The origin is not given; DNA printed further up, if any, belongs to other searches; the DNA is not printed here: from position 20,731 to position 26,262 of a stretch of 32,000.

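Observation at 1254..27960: Hyper-abundant 14-nt perfect palindrome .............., present inside genes in two reading frames (HIP-like)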

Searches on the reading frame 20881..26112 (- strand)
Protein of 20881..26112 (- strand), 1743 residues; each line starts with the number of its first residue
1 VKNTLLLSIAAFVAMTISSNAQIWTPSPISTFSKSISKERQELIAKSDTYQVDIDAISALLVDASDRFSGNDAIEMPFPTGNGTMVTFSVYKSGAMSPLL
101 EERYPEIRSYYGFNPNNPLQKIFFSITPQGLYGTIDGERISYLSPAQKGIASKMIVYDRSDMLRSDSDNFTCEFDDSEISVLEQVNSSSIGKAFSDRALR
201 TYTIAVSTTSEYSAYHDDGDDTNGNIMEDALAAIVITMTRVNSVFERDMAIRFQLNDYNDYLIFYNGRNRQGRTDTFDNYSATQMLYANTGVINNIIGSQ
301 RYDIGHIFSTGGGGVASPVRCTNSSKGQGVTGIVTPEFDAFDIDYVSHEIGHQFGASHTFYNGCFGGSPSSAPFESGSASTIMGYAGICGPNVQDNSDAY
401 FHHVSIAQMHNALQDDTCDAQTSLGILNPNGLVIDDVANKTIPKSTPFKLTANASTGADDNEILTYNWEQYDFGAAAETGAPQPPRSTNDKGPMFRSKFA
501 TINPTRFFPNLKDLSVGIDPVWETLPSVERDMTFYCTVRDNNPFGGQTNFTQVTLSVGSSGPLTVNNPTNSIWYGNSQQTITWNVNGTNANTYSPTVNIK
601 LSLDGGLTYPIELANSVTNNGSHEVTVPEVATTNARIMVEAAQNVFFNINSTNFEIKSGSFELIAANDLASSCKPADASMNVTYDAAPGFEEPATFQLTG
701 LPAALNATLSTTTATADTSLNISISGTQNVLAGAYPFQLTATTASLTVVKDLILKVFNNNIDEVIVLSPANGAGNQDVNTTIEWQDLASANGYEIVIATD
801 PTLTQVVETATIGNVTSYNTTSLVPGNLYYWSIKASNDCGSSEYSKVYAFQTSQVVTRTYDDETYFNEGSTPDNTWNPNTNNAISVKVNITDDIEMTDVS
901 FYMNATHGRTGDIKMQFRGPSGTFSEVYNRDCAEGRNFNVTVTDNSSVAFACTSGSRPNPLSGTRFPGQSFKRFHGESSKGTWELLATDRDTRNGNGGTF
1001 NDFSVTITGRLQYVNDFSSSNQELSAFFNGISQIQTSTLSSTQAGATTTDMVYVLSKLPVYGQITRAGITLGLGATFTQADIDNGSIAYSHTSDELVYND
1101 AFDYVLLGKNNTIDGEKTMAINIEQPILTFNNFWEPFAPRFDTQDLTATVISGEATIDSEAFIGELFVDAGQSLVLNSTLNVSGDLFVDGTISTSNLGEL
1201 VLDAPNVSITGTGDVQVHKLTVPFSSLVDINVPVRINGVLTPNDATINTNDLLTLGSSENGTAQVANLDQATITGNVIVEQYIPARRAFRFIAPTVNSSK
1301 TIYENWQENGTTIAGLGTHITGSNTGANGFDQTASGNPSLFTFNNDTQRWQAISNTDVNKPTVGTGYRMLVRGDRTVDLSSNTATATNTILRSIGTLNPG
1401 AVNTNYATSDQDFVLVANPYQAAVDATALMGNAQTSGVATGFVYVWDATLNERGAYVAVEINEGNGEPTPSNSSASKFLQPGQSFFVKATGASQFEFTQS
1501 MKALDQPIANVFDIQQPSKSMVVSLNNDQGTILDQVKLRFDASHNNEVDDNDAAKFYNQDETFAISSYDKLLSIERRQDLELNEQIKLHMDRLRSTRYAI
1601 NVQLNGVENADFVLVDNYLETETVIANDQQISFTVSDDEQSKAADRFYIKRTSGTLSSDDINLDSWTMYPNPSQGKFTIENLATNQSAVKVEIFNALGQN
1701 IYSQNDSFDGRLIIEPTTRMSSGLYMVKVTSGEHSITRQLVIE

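Call 33: search_protein_families(library=pfam, proteins=[window:20881-26112:-], max_evalue=0.00001)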
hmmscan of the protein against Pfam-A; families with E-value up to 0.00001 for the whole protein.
window:20881-26112:- (1743 aa): 7 families
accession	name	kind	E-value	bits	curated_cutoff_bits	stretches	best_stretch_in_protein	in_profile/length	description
PF13583.11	Reprolysin_4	-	5e-22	79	22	1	200-411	3-201/203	Metallo-peptidase family M12B Reprolysin-like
PF13582.12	Reprolysin_3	-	2e-20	74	22.4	1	232-359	2-123/123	Metallo-peptidase family M12B Reprolysin-like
PF13688.12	Reprolysin_5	-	2.4e-20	74.1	27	1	199-396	2-195/196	Metallo-peptidase family M12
PF18962.6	Por_Secre_tail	-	4.6e-13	49.7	27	1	1668-1742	1-75/75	Secretion system C-terminal sorting domain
PF13574.12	Reprolysin_2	-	5.3e-13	49.7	27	1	230-390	4-177/195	Metallo-peptidase family M12B Reprolysin-like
PF16184.11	Cadherin_3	-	6.7e-09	36.1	25.5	1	1020-1111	5-95/106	Cadherin-like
PF01483.27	P_proprotein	-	5.8e-08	33.2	21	1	898-1006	3-85/86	Proprotein convertase P-domain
